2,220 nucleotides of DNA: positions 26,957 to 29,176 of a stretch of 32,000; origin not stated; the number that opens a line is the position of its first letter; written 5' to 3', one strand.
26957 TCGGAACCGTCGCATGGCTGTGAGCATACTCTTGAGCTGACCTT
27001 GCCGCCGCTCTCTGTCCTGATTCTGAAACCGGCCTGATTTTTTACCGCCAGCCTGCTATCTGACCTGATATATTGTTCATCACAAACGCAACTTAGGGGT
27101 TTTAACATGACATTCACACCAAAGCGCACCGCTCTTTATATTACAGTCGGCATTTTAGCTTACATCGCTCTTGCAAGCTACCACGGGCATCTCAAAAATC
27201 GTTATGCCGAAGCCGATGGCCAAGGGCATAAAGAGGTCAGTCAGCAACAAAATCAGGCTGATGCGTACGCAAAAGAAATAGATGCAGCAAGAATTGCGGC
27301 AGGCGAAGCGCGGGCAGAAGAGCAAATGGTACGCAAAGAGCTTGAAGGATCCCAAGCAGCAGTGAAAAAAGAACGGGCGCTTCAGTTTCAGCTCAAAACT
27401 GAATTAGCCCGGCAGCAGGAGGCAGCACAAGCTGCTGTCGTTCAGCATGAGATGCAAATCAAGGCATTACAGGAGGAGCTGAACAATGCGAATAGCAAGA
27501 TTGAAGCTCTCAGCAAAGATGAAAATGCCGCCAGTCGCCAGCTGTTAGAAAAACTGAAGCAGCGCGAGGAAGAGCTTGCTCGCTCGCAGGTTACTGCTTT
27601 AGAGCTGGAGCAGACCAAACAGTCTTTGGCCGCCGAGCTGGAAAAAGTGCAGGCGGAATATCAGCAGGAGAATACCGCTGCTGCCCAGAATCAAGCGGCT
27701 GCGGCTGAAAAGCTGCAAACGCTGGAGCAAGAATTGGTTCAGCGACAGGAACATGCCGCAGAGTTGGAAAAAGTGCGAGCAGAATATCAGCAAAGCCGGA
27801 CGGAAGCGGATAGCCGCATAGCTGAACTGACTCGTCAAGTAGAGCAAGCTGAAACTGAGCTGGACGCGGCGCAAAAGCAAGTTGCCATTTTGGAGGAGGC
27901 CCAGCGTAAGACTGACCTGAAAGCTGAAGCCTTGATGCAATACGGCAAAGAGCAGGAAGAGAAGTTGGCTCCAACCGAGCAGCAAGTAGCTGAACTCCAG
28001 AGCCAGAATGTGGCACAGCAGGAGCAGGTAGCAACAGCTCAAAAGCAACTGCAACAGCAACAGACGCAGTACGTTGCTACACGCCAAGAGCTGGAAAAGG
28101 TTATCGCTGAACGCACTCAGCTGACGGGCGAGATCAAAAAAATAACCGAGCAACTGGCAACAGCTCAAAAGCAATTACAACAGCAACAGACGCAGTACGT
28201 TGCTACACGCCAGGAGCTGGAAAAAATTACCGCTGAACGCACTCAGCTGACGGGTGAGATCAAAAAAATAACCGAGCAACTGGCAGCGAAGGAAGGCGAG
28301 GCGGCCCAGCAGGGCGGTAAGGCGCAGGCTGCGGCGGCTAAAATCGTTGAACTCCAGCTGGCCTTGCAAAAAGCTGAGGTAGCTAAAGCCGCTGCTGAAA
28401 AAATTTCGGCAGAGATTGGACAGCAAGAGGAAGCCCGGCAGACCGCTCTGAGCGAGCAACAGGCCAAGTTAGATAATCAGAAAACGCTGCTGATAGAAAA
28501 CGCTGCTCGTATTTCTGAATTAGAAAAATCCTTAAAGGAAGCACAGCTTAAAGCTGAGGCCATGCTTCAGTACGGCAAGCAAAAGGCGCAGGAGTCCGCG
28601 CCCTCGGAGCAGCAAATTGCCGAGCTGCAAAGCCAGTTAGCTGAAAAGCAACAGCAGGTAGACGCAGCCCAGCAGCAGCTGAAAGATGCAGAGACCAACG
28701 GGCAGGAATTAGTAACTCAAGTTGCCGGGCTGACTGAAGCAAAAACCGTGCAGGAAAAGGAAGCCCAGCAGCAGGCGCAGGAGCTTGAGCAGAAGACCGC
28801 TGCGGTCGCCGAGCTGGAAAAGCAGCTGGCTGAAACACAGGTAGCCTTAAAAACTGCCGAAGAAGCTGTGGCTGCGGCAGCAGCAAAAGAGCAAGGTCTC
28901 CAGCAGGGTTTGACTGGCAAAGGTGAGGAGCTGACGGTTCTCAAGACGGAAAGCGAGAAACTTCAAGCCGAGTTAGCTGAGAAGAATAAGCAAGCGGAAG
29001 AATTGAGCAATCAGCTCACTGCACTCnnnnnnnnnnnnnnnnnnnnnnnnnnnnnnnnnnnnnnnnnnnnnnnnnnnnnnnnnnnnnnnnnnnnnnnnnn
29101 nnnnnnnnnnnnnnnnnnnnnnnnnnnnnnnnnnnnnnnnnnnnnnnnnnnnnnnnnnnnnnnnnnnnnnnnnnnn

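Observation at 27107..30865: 1252-aa membrane-to-peptidoglycan coiled-coil protein far longer than a periplasm is wide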

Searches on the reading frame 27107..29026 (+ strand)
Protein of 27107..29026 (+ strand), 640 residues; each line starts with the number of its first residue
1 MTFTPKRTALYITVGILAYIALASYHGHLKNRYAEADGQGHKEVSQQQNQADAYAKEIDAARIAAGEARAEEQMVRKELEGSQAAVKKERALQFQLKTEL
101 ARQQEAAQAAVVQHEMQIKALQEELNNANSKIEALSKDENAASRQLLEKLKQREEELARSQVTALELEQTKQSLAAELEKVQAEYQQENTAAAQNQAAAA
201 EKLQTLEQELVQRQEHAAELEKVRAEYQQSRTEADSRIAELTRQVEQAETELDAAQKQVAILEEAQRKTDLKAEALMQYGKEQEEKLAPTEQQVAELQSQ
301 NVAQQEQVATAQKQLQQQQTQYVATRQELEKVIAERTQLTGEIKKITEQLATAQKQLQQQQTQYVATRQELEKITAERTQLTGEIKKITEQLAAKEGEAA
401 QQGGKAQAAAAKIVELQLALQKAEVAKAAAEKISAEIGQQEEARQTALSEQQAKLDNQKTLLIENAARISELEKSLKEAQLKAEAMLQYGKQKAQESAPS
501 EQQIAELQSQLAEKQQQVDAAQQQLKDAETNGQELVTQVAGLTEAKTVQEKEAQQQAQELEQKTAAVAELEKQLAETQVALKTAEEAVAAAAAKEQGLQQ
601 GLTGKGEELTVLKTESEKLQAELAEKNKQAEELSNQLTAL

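Call 69: predict_structure(protein=window:27107-29026:+)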
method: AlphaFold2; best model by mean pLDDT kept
length: 640 residues; sequences in the alignment: 1
mean_pLDDT: 70.7   pTM: 0.33
mean pLDDT of the five models: 70.7, 66.9, 66.6, 65.4, 64.8
residues with pLDDT >= 90: 1; 70-90: 382; 50-70: 198; < 50: 59
segments of 3 or more residues with pLDDT < 50: 1-4, 29-34, 36-38, 139-145, 150-167, 398-411
pLDDT, mean of each block of 10 residues (from residue 1): 49 64 56 48 60 71 70 67 68 75 70 71 70 56 49 42 48 60 67 73 81 81 84 86 86 86 85 77 61 79 84 86 86 85 82 78 80 74 65 50 38 55 65 73 76 80 80 78 74 61 74 79 84 84 80 76 75 73 69 65 61 74 73 69
secondary structure, 60 per line:
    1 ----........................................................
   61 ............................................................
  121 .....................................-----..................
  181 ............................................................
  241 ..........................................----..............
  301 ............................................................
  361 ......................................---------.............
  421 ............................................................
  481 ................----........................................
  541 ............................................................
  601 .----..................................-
elements in order: H5-157 H163-282 H287-398 H408-496 H501-601 H606-639
